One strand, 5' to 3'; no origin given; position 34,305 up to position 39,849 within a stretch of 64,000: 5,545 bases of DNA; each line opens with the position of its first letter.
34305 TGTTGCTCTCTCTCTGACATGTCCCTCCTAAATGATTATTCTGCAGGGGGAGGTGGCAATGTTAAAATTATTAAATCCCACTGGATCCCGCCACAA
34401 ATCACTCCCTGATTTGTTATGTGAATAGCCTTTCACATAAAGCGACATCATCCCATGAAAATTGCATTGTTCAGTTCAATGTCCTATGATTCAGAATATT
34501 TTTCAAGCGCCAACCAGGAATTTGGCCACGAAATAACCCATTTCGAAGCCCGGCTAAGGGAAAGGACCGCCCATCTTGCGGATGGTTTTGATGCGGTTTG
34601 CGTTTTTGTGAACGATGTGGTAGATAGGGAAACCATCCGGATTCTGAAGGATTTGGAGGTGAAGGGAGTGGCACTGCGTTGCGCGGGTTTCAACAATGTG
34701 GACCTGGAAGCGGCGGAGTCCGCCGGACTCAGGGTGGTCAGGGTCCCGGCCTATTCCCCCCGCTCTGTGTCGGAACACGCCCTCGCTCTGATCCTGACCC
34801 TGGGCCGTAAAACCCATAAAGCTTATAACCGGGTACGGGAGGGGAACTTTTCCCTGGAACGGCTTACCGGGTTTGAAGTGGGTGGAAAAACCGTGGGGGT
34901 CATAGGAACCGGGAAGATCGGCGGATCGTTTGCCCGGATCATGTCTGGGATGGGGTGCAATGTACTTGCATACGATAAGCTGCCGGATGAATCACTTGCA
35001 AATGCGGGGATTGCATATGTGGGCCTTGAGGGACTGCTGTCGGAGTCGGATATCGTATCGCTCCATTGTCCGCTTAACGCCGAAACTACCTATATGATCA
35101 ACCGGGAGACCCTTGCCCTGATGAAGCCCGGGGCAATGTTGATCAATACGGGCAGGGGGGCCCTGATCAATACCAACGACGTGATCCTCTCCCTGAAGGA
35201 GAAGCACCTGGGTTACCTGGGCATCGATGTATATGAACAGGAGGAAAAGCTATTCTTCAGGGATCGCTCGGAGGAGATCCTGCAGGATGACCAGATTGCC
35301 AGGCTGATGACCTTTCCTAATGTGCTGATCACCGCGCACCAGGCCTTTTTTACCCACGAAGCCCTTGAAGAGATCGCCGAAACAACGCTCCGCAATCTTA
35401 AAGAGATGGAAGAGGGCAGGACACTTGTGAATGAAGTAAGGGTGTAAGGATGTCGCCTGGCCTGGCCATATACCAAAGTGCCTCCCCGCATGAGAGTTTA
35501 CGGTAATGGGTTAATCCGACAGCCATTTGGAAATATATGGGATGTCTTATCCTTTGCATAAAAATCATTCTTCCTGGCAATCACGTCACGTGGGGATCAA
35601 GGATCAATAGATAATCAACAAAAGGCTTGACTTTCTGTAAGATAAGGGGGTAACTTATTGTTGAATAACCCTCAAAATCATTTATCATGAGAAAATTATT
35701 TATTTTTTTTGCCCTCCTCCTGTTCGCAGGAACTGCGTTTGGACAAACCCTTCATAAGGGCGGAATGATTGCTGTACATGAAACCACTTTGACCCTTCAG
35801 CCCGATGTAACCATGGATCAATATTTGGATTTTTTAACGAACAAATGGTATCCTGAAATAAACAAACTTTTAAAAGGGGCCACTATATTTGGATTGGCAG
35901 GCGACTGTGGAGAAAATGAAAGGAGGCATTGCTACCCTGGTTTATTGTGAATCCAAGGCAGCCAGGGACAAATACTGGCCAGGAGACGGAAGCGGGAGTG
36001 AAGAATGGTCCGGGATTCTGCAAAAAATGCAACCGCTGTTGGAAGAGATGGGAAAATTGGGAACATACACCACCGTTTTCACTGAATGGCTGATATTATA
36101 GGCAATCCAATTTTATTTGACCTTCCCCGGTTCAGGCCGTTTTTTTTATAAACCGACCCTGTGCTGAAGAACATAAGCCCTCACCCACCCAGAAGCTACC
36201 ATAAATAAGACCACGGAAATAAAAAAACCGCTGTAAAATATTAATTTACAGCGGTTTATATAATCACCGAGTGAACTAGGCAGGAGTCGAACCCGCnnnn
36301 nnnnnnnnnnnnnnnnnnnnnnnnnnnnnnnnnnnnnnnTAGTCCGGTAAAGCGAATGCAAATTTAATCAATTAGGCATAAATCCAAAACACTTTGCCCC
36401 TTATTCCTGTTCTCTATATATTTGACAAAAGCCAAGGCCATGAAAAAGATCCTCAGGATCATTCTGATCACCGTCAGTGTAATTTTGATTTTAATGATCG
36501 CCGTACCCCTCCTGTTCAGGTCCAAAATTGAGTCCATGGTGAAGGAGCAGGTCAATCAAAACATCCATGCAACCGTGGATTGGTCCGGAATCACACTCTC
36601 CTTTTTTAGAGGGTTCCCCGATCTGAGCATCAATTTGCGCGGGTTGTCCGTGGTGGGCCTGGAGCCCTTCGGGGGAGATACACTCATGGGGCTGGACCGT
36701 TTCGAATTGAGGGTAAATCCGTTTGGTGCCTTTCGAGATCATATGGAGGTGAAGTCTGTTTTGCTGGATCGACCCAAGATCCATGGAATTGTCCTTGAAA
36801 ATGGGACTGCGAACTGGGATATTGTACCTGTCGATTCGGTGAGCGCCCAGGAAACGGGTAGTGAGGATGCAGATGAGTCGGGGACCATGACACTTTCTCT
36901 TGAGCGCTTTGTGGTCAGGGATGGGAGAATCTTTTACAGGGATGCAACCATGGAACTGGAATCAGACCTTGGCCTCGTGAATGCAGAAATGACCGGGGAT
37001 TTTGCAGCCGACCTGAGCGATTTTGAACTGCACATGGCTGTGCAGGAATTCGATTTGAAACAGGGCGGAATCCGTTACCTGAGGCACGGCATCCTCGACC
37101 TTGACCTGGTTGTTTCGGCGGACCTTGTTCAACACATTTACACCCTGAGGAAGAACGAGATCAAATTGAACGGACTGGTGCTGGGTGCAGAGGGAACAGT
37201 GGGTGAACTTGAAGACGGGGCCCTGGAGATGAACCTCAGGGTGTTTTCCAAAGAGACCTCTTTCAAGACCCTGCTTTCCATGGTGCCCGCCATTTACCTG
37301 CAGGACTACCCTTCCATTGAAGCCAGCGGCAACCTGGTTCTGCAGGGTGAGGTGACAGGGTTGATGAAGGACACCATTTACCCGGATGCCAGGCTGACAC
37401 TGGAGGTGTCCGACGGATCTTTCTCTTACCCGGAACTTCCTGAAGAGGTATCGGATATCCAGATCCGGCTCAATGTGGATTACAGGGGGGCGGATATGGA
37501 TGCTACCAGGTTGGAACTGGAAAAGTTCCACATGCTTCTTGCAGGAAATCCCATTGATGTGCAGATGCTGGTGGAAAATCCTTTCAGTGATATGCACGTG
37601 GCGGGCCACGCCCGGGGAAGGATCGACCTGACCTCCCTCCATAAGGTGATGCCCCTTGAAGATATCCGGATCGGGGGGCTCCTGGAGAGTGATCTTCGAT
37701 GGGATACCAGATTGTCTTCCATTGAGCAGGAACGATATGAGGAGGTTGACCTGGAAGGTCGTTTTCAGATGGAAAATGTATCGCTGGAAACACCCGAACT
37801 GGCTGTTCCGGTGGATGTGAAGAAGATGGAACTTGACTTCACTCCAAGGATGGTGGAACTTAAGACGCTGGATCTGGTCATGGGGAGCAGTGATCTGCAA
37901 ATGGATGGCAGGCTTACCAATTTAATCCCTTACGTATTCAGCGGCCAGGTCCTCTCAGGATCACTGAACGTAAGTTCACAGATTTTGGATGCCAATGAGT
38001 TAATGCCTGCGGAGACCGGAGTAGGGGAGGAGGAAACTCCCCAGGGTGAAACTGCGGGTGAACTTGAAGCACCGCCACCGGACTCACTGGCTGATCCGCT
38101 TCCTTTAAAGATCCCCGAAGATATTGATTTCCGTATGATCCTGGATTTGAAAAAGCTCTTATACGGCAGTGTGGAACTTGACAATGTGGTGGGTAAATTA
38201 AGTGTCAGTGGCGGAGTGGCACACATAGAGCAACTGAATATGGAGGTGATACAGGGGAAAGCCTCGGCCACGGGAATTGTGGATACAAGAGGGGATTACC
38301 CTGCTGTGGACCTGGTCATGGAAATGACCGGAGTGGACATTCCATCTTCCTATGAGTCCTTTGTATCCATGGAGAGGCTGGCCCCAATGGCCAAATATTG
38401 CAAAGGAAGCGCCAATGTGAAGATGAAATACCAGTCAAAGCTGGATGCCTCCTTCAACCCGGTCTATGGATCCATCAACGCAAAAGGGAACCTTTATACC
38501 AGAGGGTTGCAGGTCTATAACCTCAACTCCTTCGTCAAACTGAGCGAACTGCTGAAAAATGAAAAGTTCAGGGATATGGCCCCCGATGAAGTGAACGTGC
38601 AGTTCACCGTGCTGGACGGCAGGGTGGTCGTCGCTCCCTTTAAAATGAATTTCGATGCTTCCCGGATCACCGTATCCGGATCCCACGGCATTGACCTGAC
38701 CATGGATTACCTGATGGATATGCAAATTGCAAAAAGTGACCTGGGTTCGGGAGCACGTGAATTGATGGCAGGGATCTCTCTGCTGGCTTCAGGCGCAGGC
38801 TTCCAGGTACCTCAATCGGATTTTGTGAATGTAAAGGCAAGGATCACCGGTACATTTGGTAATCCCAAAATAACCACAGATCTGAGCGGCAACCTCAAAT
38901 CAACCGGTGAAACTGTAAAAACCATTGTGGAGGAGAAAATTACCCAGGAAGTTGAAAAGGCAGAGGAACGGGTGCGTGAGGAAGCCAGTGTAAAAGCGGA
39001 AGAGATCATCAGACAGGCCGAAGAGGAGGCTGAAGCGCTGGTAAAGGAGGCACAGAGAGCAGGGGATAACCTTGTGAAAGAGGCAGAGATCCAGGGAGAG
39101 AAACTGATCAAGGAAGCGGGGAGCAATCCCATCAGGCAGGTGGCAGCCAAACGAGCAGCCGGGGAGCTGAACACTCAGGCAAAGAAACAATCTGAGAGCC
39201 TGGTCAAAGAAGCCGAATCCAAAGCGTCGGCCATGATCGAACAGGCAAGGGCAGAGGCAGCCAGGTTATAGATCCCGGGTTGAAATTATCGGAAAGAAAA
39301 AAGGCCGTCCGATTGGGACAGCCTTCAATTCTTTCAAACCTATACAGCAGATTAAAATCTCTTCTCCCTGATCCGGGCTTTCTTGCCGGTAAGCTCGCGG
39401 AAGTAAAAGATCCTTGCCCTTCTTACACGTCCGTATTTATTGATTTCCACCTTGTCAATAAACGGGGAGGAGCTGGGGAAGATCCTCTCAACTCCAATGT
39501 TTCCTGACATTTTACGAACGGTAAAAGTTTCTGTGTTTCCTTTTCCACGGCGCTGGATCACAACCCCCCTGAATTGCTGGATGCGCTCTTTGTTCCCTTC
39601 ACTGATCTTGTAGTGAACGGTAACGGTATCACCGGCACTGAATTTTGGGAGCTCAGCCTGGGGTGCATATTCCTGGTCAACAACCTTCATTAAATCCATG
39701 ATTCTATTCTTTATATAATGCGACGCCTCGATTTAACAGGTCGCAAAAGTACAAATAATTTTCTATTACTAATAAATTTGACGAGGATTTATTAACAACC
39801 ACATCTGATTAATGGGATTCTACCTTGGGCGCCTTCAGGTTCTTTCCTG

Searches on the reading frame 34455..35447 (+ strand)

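Call 53: search_protein_families(library=pfam, proteins=[window:34455-35447:+])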
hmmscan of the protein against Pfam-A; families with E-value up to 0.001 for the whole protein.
window:34455-35447:+ (330 aa): 4 families
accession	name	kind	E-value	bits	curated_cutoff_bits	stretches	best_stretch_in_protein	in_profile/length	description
PF02826.25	2-Hacid_dh_C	-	1e-52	178.6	25.1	1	110-297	1-178/178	D-isomer specific 2-hydroxyacid dehydrogenase, NAD binding domain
PF00389.36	2-Hacid_dh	-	5.7e-30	104.2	24.6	1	4-328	2-133/134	D-isomer specific 2-hydroxyacid dehydrogenase, catalytic domain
PF03446.21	NAD_binding_2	-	2.1e-07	31.5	21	1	146-259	1-119/161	NAD binding domain of 6-phosphogluconate dehydrogenase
PF00670.27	AdoHcyase_NAD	-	0.00021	21.9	27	1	133-235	12-112/162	S-adenosyl-L-homocysteine hydrolase, NAD binding domain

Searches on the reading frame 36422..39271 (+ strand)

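Call 6: search_protein_families(library=pfam, proteins=[window:36422-39271:+])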
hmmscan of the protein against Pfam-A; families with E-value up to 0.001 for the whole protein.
window:36422-39271:+ (949 aa): 4 families
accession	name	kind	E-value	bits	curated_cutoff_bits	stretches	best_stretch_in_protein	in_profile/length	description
PF05170.20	AsmA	-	1.2e-17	64.5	29.8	1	7-189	1-191/607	AsmA family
PF05359.17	DUF748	-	1.8e-13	50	50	1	4-187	8-181/1037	Domain of Unknown Function (DUF748)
PF13116.12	YhdP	-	2.1e-07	29.7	46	0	7-181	1-162/1224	YhdP protein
PF05103.18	DivIVA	-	0.00067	20.1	28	0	907-948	70-111/131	DivIVA protein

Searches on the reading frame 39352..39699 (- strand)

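Call 53: search_protein_families(library=pfam, proteins=[window:39352-39699:-])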
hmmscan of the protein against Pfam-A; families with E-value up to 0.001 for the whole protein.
window:39352-39699:- (115 aa): 1 family
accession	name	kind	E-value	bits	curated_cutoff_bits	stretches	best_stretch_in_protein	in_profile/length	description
PF01245.26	Ribosomal_L19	-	1.3e-44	151.1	22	1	3-113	2-111/111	Ribosomal protein L19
